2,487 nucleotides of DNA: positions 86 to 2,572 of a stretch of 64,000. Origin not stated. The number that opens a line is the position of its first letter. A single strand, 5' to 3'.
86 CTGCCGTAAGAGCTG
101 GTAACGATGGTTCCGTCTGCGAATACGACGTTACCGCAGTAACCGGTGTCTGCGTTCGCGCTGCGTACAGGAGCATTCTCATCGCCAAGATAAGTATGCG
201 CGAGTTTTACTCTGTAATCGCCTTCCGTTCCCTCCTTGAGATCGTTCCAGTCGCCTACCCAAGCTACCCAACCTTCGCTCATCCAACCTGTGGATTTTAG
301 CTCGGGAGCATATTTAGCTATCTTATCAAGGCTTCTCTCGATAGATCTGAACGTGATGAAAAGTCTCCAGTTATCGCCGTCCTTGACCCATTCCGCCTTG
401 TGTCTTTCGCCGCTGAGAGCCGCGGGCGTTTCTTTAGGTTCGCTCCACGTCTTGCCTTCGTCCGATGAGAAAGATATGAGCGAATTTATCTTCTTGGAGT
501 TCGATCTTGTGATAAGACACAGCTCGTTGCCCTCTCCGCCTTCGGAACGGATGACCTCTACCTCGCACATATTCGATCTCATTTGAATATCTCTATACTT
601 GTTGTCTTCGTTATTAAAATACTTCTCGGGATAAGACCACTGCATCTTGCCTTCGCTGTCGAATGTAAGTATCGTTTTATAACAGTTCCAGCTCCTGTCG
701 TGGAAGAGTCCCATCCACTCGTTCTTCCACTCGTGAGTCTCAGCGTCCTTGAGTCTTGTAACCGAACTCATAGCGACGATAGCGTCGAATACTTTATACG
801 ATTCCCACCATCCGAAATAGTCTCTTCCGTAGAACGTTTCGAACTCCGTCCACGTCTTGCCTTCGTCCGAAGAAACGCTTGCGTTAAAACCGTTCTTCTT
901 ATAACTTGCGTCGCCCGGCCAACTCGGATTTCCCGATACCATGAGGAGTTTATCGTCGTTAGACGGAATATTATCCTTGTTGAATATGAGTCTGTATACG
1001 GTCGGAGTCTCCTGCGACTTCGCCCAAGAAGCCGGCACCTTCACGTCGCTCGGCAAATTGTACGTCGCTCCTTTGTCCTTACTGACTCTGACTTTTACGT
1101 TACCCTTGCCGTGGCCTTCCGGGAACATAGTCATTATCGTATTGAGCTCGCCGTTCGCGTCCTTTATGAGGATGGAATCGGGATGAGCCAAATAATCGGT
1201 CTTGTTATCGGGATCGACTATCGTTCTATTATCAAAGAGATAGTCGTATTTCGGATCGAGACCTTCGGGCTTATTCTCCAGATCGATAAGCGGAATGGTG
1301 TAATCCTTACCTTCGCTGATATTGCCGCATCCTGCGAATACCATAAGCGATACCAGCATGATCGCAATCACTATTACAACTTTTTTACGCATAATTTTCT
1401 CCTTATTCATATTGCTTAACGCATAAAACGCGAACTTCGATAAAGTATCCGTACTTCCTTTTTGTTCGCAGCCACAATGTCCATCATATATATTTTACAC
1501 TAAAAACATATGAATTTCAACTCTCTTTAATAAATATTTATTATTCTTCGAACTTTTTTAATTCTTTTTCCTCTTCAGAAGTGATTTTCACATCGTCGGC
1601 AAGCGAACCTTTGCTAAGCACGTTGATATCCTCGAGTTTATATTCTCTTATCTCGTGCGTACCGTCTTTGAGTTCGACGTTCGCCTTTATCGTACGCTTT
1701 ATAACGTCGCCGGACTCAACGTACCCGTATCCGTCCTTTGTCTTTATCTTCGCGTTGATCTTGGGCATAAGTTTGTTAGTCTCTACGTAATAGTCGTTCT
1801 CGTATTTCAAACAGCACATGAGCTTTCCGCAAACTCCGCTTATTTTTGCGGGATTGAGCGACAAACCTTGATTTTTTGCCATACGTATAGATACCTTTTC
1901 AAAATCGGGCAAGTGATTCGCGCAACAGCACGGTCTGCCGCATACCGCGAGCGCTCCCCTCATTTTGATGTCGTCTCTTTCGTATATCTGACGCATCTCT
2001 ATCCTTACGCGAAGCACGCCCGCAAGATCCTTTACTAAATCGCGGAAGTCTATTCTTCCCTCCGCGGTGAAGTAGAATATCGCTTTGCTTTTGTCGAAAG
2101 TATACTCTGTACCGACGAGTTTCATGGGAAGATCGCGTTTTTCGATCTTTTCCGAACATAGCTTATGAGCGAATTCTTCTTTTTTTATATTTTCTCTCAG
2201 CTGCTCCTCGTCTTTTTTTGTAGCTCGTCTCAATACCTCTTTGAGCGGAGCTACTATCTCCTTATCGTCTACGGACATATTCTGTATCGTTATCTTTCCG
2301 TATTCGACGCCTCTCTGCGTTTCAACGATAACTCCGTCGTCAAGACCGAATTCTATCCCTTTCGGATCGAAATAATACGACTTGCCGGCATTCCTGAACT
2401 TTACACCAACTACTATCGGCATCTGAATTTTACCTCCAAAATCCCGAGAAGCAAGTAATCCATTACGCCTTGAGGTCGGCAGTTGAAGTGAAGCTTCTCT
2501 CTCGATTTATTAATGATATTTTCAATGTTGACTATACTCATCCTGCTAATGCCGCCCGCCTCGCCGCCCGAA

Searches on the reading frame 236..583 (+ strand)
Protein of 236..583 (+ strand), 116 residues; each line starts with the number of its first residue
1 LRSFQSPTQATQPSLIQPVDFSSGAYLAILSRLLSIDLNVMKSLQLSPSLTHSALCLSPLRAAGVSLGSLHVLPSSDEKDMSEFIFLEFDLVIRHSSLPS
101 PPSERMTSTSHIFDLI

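Call 49: search_protein_families(library=padloc, alignment_id=A1, max_evalue=0.00001)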
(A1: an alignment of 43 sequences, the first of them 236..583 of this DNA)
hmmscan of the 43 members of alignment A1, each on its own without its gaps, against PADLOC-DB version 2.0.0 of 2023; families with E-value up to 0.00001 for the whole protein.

A. member 1, window:236-583:+ (116 aa): 0 families

B. families by the number of members that match (of 43 scanned): 42 families (the first 25 are shown)
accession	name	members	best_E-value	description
PDLC04135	mad3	3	5.9e-44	mads_3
PDLC04140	mad8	3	2.8e-19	mads_8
PDLC02980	AriA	3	5.3e-12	-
PDLC04164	AriA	2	3.1e-10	-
PDLC02914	ATPase-Toprim_I-B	2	1.1e-07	-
PDLC01734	typeIV_RecD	1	3.9e-86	RecD_0_IVD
PDLC05065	PDC-S68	1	7e-64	-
PDLC01148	RecD_like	1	8e-61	RecD/Tra ATPase fused to N-terminal HHH domain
PDLC05066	PDC-S68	1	8.1e-59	-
PDLC05064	PDC-S68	1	8e-55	-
PDLC02196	IetA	1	6.2e-41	-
PDLC04232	IetA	1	1.1e-32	-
PDLC02195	IetA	1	3e-32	-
PDLC04475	PDC-M16A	1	6.3e-26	-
PDLC04476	PDC-M16A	1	6e-25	-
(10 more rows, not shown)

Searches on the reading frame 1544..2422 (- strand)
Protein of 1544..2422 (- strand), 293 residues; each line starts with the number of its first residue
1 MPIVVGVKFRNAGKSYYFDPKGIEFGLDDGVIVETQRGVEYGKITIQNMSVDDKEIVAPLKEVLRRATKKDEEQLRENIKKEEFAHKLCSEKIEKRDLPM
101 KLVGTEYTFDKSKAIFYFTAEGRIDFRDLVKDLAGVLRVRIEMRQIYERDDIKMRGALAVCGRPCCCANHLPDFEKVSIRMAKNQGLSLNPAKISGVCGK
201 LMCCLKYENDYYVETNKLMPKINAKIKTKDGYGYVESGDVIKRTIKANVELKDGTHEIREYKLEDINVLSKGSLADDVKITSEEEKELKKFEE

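Call 83: find_encoding_contigs(protein=window:1544-2422:-, flank=10000, max_places=2)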
Protein window:1544-2422:- (293 aa): 24 contigs read that carry it; 2 places shown.
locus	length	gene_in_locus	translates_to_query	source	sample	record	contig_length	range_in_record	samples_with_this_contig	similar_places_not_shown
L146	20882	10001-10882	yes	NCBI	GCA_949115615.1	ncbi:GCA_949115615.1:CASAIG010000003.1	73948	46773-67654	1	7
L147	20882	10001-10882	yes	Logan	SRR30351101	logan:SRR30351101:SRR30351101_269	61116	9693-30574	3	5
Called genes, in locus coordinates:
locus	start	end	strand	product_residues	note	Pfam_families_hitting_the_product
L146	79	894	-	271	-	PF02674:Colicin_V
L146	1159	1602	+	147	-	PF06866:DUF1256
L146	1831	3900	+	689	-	PF06480:FtsH_ext (weak), PF00004:AAA, PF07728:AAA_5 (faint), PF17862:AAA_lid_3, PF01434:Peptidase_M41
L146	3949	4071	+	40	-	-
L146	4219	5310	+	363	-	PF01926:MMR_HSR1, PF02421:FeoB_N, PF06071:YchF-GTPase_C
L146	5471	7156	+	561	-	PF03485:Arg_tRNA_synt_N, PF00750:tRNA-synt_1d, PF05746:DALR_1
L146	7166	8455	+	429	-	PF01276:OKR_DC_1, PF03711:OKR_DC_1_C (faint)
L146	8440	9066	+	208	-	PF13521:AAA_28 (weak), PF02223:Thymidylate_kin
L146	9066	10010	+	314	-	PF13177:DNA_pol3_delta2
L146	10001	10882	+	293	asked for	PF04468:PSP1, PF28472:PSP1_3rd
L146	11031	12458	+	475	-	PF13088:BNR_2 (weak)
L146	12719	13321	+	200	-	-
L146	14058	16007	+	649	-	PF02922:CBM_48, PF00128:Alpha-amylase, PF02806:Alpha-amylase_C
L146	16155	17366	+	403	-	PF00483:NTP_transferase, PF07959:Fucose_pyrophosphorylase (faint), PF00132:Hexapep (faint), PF24894:Hexapep_GlmU, PF25087:GMPPB_C, PF25247:LbH_GLGC (faint), PF25084:LbH_EIF2B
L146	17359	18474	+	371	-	PF00483:NTP_transferase, PF25247:LbH_GLGC (faint), PF24894:Hexapep_GlmU, PF25084:LbH_EIF2B, PF25087:GMPPB_C (weak)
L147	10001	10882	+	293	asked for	PF04468:PSP1, PF28472:PSP1_3rd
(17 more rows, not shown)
